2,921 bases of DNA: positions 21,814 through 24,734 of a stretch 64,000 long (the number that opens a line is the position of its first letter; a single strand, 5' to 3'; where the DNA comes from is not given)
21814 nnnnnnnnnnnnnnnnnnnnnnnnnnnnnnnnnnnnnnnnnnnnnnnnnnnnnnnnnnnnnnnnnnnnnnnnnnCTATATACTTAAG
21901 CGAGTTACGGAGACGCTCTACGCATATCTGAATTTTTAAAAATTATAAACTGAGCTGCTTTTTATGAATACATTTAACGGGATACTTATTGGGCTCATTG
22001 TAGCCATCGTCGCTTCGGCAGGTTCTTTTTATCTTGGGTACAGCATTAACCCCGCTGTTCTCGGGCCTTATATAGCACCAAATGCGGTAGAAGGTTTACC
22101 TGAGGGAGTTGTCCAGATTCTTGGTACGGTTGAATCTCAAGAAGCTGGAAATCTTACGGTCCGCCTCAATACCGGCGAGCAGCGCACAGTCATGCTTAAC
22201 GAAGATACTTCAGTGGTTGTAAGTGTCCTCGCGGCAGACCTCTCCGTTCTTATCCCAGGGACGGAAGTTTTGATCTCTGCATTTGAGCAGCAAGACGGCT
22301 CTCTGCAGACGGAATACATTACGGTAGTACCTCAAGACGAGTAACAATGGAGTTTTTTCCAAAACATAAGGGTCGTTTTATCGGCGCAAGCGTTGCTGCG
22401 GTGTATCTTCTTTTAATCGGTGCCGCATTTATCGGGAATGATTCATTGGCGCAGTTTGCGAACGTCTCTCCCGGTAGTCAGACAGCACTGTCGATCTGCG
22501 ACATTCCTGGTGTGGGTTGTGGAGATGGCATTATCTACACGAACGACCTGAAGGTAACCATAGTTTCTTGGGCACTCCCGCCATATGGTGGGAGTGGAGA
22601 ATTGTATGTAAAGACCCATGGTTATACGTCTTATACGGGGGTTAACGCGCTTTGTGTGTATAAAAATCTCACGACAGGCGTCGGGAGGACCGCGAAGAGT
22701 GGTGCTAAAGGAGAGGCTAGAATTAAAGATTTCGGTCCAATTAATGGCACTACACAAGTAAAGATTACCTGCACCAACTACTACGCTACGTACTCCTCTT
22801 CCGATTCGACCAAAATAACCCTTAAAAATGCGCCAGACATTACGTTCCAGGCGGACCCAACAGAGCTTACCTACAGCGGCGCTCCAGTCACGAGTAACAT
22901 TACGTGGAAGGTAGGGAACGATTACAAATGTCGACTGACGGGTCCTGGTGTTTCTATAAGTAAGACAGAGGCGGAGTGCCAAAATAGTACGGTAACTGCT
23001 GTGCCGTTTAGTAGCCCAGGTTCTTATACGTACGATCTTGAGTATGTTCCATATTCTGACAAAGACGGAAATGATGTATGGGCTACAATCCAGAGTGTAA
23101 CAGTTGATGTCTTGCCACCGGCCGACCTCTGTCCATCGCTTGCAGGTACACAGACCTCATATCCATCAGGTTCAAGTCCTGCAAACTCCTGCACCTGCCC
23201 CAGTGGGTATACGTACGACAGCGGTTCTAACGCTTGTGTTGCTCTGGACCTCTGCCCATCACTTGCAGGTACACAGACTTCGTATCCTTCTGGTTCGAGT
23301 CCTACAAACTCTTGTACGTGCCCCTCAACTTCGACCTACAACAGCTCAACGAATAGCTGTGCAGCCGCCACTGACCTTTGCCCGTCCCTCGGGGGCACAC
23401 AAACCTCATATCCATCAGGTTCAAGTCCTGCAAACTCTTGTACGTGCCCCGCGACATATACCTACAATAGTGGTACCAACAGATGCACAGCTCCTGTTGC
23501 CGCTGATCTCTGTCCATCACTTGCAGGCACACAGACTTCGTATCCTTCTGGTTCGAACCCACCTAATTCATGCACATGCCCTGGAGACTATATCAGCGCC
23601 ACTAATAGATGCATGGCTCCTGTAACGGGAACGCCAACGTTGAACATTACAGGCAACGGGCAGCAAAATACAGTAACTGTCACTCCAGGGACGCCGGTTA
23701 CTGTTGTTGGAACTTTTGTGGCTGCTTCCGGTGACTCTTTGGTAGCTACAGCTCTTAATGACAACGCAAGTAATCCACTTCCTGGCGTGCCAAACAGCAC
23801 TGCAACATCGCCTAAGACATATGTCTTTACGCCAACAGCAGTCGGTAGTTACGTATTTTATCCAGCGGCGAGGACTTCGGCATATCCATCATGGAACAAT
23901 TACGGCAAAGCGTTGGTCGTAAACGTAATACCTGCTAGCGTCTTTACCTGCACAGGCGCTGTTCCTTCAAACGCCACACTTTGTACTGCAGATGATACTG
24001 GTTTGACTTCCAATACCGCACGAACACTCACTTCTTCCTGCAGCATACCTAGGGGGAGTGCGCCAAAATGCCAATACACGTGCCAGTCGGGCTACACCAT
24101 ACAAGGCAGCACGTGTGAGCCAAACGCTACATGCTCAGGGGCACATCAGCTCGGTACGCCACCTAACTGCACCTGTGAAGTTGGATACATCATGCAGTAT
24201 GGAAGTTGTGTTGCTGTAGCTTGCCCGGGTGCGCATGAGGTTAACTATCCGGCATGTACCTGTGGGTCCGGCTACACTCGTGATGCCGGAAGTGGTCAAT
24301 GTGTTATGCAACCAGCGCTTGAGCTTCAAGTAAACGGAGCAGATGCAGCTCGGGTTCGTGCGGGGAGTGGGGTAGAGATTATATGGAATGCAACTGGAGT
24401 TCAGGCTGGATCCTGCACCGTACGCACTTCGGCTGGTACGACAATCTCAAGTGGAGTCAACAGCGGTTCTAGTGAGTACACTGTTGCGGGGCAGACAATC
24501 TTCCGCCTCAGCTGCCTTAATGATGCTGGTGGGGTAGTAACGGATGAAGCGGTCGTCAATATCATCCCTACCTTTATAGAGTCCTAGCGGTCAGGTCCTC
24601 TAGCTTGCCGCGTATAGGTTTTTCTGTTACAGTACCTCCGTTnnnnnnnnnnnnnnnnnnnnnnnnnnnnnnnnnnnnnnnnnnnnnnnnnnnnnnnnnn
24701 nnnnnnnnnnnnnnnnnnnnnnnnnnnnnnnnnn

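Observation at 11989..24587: Two paralogous giant surface proteins share a novel Cys-rich roughly 40 aa repeat with near-identical DNA, which could support recombination or gene conversion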

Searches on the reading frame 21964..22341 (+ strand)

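Call 14: search_protein_families(library=pfam, proteins=[window:21964-22341:+], max_evalue=5)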
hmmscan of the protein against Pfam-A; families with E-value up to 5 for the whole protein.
window:21964-22341:+ (126 aa): 5 families
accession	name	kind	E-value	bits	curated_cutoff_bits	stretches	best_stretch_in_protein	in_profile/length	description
PF02736.25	Myosin_N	-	0.00057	20.1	27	1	52-76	16-40/45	Myosin N-terminal SH3-like domain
PF18914.6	DUF5666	-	0.0031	18.2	27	1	54-117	2-57/60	Domain of unknown function (DUF5666)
PF08661.17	Rep_fac-A_3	-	0.041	14.7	23.5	1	37-87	8-59/105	Replication factor A protein 3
PF00230.25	MIP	-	0.069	13.4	25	1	4-40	162-199/222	Major intrinsic protein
PF21555.2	CCC_C_1st_pro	-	0.12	12.6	27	1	46-107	22-83/128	Prokaryotic cation-chloride cotransporter, C-terminal domain, 1st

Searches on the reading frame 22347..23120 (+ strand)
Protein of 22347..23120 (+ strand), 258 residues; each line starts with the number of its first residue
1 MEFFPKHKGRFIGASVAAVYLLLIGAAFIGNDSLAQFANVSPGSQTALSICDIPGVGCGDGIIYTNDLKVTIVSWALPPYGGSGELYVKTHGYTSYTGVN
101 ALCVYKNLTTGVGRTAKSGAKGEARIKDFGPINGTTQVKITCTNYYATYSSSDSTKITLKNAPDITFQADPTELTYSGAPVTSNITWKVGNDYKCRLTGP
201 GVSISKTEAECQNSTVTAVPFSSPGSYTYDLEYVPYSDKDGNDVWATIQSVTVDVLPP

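Call 14: search_protein_families(library=pfam, proteins=[window:22347-23120:+], max_evalue=5)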
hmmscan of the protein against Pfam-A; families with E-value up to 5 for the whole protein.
window:22347-23120:+ (258 aa): 2 families
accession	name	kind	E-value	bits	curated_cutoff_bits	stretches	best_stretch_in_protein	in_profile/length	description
PF14699.12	hGDE_N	-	0.2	12.2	22.1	1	211-240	42-71/92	N-terminal domain from the human glycogen debranching enzyme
PF13620.12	CarboxypepD_reg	-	0.22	12.3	32.3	1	105-151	21-65/82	Carboxypeptidase regulatory-like domain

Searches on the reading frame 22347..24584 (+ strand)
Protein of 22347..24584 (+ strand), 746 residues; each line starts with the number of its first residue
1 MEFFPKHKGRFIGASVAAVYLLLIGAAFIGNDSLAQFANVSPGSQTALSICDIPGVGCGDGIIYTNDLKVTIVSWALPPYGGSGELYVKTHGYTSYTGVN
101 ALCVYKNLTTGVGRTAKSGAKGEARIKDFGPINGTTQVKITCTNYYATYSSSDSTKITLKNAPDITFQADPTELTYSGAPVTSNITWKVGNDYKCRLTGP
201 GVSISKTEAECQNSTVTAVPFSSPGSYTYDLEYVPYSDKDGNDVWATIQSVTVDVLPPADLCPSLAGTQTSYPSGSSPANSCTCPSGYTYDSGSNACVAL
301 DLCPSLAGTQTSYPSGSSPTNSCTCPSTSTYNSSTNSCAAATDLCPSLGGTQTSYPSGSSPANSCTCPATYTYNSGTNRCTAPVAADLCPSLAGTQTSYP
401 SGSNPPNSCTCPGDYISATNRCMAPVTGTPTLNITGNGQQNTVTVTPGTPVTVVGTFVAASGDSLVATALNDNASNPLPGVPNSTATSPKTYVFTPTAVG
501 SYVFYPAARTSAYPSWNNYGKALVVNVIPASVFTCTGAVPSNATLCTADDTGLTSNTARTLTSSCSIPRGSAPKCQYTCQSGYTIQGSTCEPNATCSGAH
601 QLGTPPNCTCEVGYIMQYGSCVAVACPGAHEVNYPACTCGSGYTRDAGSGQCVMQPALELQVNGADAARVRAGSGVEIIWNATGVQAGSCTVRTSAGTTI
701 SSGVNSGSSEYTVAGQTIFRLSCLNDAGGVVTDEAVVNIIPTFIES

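Call 7: search_protein_families(library=pfam, proteins=[window:22347-24584:+], max_evalue=1)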
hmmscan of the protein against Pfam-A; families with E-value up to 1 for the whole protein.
window:22347-24584:+ (746 aa): 1 family
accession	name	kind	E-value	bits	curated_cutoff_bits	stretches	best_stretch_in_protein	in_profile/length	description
PF12662.13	cEGF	-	0.031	14.6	26.6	1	282-298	4-20/24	Complement Clr-like EGF-like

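Call 8: search_protein_families(library=ncbifam, proteins=[window:22347-24584:+], max_evalue=1)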
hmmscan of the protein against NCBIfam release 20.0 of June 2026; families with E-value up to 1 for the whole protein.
window:22347-24584:+ (746 aa): 0 families

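Call 21: find_encoding_contigs(protein=window:22347-24584:+, flank=10000, max_places=6)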
Protein window:22347-24584:+ (746 aa): no gene with exactly this product is on record in the collection.

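Call 22: find_homologous_proteins(query=window:22347-24584:+, max_evalue=0.001)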
Query window:22347-24584:+ (746 aa): 12 proteins with E <= 0.001 among 8000 candidates.
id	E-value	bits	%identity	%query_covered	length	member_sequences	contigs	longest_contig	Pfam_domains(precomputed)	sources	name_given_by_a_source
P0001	0.0e+0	1667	100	100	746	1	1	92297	-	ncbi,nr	ncbi:hypothetical protein IT396_01475 [Candidatus Nomurabacteria bacterium]|nr:hypothetical protein 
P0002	0.0e+0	1435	87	100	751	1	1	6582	-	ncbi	-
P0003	4.4e-161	556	45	61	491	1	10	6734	-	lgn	-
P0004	8.2e-129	450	49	67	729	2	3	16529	-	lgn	-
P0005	9.2e-120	420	47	67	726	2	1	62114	PF12662.14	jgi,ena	-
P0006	4.0e-103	365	53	51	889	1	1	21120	-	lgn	-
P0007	7.0e-99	351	50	51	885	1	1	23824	-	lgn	-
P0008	6.9e-96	341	51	48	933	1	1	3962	-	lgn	-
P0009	1.3e-94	337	49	48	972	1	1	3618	-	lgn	-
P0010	4.4e-94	335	55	43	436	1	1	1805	-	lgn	-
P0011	1.6e-76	277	39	27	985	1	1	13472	-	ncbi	-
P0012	3.7e-7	47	68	7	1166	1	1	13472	PF03160.21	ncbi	-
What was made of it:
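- The source may be a MAG: PB matches an NCBI 'Candidatus Nomurabacteria bacterium' protein on a 92-kb contig (call 22).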

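Call 28: find_encoding_contigs(protein=P0002, flank=10000, max_places=4)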
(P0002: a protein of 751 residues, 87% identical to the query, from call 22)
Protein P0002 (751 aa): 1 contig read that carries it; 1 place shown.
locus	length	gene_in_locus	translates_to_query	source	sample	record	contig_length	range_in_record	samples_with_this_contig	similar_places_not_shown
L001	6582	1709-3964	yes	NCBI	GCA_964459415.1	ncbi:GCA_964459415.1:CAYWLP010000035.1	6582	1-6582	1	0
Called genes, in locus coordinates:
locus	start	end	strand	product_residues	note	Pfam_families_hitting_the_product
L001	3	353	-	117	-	?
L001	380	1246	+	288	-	PF01116:F_bP_aldolase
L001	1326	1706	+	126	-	-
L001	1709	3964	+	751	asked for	-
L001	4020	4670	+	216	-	PF01386:Ribosomal_L25p, PF14693:Ribosomal_TL5_C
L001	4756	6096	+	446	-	PF24161:CCDC39 (weak), PF13406:SLT_2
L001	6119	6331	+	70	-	PF01197:Ribosomal_L31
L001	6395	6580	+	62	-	?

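Call 33: search_solved_structures(query=window:22347-24584:+, max_evalue=0.1)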
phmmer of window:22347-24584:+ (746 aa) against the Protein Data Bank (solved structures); distinct sequences matched with E-value up to 0.1: 0.

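Call 47: find_related_loci(query=A3, collection=genome_contigs, flank=10000)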
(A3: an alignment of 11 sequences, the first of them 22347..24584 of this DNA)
Query A3 (746 aa) in genome_contigs; peptide patterns used: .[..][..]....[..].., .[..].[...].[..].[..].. (x = any residue, [..] = any of these).
60 stretches matched a pattern; 3 encode a relative of the query (tblastn E <= 1e-3); 3 distinct loci.
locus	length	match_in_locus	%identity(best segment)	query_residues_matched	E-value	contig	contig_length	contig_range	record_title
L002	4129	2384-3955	49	248-745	1e-129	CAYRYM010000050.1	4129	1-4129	MAG TPA_asm: uncultured Candidatus Saccharibacteria bacterium isolate SRP286056_co2_21 genome assembly, contig: NODE_384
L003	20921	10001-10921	52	258-745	8e-91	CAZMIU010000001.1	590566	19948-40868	MAG TPA_asm: uncultured Candidatus Saccharibacteria bacterium isolate SRP292972_co1_74 genome assembly, contig: NODE_16_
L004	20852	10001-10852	58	165-745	3e-52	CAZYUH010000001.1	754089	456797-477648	MAG TPA_asm: uncultured Candidatus Saccharibacteria bacterium isolate binchicken_co277_212 genome assembly, contig: NODE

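Call 53: predict_structure(alignment_id=A3)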
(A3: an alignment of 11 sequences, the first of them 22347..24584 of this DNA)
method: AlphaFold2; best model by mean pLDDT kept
length: 746 residues; sequences in the alignment: 11
mean_pLDDT: 54.3   pTM: 0.28
mean pLDDT of the five models: 54.3, 51.8, 51.3, 50.1, 47.2
residues with pLDDT >= 90: 36; 70-90: 143; 50-70: 192; < 50: 375
segments of 3 or more residues with pLDDT < 50: 1-84, 89-100, 134-137, 144-162, 260-283, 304-331, 333-387, 392-396, 402-406, 414-432, 457-488, 506-521, 530-586, 589-592, 743-746
pLDDT, mean of each block of 10 residues (from residue 1): 33 34 32 25 32 31 33 41 48 39 56 57 55 50 46 43 66 77 80 79 78 78 83 65 68 71 41 38 50 52 46 39 46 47 37 33 42 45 44 51 51 47 38 53 61 52 39 37 44 59 47 38 53 30 34 36 33 38 45 55 60 62 68 71 76 85 85 87 88 90 91 88 85 87 47
secondary structure, 60 per line:
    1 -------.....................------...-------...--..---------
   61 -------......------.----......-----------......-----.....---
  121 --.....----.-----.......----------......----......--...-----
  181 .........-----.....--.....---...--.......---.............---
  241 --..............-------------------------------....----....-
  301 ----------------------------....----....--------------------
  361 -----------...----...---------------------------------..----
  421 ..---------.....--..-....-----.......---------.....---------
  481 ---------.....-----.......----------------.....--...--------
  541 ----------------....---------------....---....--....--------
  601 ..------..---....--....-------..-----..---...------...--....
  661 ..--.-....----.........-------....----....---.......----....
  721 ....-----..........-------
elements in order (helices of 4 or more, strands of 3 or more residues): H8-28 E45-47 E68-73 E85-90 E102-107 E113-117 E123-127 E138-144 E155-160 E165-170 E173-175 E181-189 E195-199 E202-206 E215-221 E225-237 E243-256 E288-291 E296-299 E329-332 E337-340 E372-374 E379-381 E432-436 E442-445 E451-457 E467-471 E490-494 E500-506 E523-527 E557-560 E576-579 E583-586 E589-592 E614-617 E620-623 E643-645 E652-654 E657-662 E667-670 E675-683 E691-694 E699-702 E706-712 E717-724 E730-739
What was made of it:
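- The full-length PB model has low confidence (pLDDT 54, call 53).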

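Call 56: fold_search(model_id=the predicted structure, library=pdb)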
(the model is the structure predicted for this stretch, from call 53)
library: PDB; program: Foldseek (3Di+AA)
matches with E <= 10: 1836; with E <= 0.001: 16
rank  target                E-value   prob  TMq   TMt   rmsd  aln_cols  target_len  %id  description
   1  9flp_A                4.2e-06  0.97  0.10  0.08  67.7       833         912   12  CryoEM structure of the neck (1403-2314) in the grappling hook protein A (GhpA) in the bacterium Aureispira sp. CCB-QB (released 2024-10-16)
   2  4aq1_A                7.3e-05  0.75  0.11  0.11  37.3       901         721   11  Structure of the SbsB S-layer protein of Geobacillus stearothermophilus PV72p2 in complex with nanobody KB6 (released 2012-06-13)
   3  2yn3_D                1.2e-04  1.00  0.10  0.28  13.8       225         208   15  Structural insight into the giant calcium-binding adhesin SiiE: implications for the adhesion of Salmonella enterica t (released 2013-04-03)
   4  9b4h_A                1.5e-04  0.84  0.11  0.05  35.3       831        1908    8  Chlamydomonas reinhardtii mastigoneme filament (released 2024-04-10)
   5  8v29_B                4.5e-04  0.89  0.13  0.15  26.9       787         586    8  Cryo-EM structure of human type I OSM receptor complex: model for full extracellular assembly (released 2024-11-20)
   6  6d1p_B                4.7e-04  1.00  0.11  0.10  12.6       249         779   14  Apo structure of Bacteroides uniformis beta-glucuronidase 3 (released 2018-10-17)
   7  5a42                  5.4e-04  0.51  0.10  0.05  44.4       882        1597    8  Cryo-EM single particle 3D reconstruction of the native conformation of E. coli alpha-2-macroglobulin (ECAM) (released 2015-07-29)
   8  9fls_A                6.5e-04  0.92  0.09  0.18  31.0       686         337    9  CryoEM structure of the fragment-3 (2061-2397) in the grappling hook protein A (GhpA) in the bacterium Aureispira sp.  (released 2024-10-16)
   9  6d1p_A                7.2e-04  1.00  0.11  0.11  11.8       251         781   12  Apo structure of Bacteroides uniformis beta-glucuronidase 3 (released 2018-10-17)
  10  7s64_A                7.2e-04  0.75  0.11  0.08  36.2       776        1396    9  Intermediate-form oocyte/egg Alpha-2-Macroglobulin (A2Moo) tetramer (released 2022-01-05)
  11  8k3j_A                7.5e-04  0.63  0.09  0.12  35.1       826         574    8  Structure of human CNTN2 immunoglobulin domains 1-6 homo-dimer (released 2024-07-17)
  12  7q60                  7.5e-04  0.57  0.10  0.07  30.2       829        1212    7  Structure of TEV cleaved A2ML1 (A2ML1-TE) (released 2022-04-20)
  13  4yfd_A                7.9e-04  0.77  0.10  0.14  28.9       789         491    6  Crystal structure PTP delta Ig1-Fn2 in complex with IL-1RAcP (released 2015-05-06)
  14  8a0y_A                8.7e-04  0.75  0.09  0.12  30.5       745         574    7  Crystal structure of mouse contactin 2 immunoglobulin domains (released 2023-11-01)
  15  8k53_B                9.1e-04  0.72  0.09  0.12  32.9       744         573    8  Structure of the Dimeric Human CNTN2 Ig 1-6-FNIII 1-2 Domain in an Asymmetric State (released 2023-12-06)
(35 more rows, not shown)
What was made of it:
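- Closest known: Modular Ig-like, Calx-beta and InlB-B-repeat adhesins and S-layer-type proteins. Same: The structural neighbours of the PB model are of this type (calls 7, 56).
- Surface-protein character: the PB model matches strings of Ig or FN3 domains in adhesins and S-layer proteins such as GhpA, SbsB and SiiE (call 56).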

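Call 59: search_protein_families(library=ncbifam, proteins=[P0011], max_evalue=0.01)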
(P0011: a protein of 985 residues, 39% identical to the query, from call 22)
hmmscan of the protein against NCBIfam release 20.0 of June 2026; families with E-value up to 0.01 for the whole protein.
P0011 (985 aa): 0 families

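Call 60: search_protein_families(library=pfam, proteins=[P0011, P0012], max_evalue=0.01)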
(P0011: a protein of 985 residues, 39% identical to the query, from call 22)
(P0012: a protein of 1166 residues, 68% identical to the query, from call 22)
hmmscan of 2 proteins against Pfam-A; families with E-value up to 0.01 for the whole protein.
P0011 (985 aa): 1 family
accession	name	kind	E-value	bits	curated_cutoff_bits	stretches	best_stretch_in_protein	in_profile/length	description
PF01607.29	CBM_14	-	0.00013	22.5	22.1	0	601-619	28-46/53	Chitin binding Peritrophin-A domain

P0012 (1166 aa): 2 families
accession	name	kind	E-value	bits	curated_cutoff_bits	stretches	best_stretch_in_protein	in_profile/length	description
PF03160.20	Calx-beta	-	5.6e-10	39.7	27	1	788-885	18-119/119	Calx-beta domain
PF00041.27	fn3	-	0.00024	21.7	25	0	245-328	10-71/84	Fibronectin type III domain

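Call 62: find_related_loci(query=A3, collection=metagenome_contigs, flank=10000)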
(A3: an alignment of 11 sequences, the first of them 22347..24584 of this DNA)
Query A3 (746 aa) in metagenome_contigs; peptide patterns used: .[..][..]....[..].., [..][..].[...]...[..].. (x = any residue, [..] = any of these).
87 stretches matched a pattern; 3 encode a relative of the query (tblastn E <= 1e-3); 3 distinct loci.
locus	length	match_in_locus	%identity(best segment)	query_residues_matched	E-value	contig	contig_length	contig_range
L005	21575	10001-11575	48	248-745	4e-118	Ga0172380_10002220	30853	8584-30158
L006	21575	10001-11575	47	248-745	4e-116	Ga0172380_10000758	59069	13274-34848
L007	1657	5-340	45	633-745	2e-26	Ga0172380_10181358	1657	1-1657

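Call 76: list_cluster_members(proteins=[P0011, P0012, P0015, P0016, P0017, P0042, P0088, P0025, P0026, P0014])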
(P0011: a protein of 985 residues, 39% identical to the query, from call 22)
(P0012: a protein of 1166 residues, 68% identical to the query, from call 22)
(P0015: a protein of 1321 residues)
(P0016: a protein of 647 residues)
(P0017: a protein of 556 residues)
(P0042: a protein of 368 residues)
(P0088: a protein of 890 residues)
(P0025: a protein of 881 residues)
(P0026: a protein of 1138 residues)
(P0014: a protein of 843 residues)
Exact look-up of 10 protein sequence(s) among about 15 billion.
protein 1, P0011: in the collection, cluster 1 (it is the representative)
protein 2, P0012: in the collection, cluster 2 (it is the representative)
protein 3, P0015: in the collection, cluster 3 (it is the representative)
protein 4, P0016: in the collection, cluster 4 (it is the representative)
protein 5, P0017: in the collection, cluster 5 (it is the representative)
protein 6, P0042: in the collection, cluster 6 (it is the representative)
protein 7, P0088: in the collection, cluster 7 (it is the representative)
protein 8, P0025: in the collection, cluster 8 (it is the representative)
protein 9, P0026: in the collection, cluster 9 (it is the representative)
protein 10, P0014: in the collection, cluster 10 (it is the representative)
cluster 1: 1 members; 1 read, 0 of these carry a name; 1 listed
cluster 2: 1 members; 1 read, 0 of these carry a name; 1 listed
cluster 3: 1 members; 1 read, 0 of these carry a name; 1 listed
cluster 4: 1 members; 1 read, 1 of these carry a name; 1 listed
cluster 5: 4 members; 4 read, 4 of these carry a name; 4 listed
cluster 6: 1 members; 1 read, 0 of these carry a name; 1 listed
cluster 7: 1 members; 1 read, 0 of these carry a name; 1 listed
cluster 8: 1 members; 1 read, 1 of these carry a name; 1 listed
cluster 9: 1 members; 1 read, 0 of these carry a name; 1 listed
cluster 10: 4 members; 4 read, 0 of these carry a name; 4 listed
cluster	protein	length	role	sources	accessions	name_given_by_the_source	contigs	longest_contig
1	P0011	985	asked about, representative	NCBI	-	-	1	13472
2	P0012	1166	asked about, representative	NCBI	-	-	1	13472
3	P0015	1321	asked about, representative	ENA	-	-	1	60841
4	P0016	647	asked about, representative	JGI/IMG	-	type II secretory pathway pseudopilin PulG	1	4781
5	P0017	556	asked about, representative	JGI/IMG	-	hypothetical protein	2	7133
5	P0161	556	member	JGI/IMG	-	hypothetical protein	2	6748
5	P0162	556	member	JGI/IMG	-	hypothetical protein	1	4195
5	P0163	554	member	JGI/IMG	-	hypothetical protein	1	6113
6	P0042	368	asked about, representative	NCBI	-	-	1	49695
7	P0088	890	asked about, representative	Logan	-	-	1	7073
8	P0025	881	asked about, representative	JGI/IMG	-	hypothetical protein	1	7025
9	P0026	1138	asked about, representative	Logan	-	-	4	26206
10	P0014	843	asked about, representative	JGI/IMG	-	-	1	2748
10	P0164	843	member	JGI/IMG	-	-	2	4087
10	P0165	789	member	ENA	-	-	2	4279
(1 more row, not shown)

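Call 77: find_encoding_contigs(protein=P0011, flank=10000, max_places=3)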
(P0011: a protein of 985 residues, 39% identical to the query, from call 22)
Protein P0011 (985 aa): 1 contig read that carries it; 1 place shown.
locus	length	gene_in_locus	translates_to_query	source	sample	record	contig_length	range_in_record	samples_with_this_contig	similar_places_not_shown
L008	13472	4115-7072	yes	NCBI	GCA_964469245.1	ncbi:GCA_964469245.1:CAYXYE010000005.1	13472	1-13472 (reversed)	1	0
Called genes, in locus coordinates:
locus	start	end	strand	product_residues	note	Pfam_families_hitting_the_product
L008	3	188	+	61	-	?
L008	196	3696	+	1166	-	PF03160:Calx-beta (weak)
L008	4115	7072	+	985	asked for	-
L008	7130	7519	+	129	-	-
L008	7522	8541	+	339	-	PF00044:Gp_dh_N, PF02800:Gp_dh_C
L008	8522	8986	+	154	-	PF02502:LacAB_rpiB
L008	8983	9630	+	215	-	PF00834:Ribul_P_3_epim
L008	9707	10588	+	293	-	PF13292:DXP_synthase_N (faint), PF00456:Transketolase_N, PF00676:E1_dh (weak)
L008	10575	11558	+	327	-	PF02779:Transket_pyr, PF02780:Transketolase_C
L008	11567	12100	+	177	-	PF07486:Hydrolase_2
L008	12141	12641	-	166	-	PF07486:Hydrolase_2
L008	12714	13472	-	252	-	?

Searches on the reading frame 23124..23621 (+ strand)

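Call 14: search_protein_families(library=pfam, proteins=[window:23124-23621:+], max_evalue=5)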
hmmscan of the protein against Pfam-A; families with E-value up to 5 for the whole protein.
seq(166 aa): 6 families
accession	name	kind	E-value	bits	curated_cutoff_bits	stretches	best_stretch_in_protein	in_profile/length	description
PF12662.13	cEGF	-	0.0049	17.1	26.6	1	23-39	4-20/24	Complement Clr-like EGF-like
PF12947.13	EGF_3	-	0.053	14.2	28.5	1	22-32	22-32/36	EGF domain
PF25642.1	DUF7944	-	0.1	13.6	27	0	125-143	10-28/82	Domain of unknown function (DUF7944)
PF01607.29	CBM_14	-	1.8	9.2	22.1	2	105-127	28-50/53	Chitin binding Peritrophin-A domain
PF04434.22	SWIM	-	4.4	7.4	19.6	0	147-154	12-19/38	SWIM zinc finger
PF23427.1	EGF_4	-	4.7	7.8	27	1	23-38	25-40/40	EGF-like domain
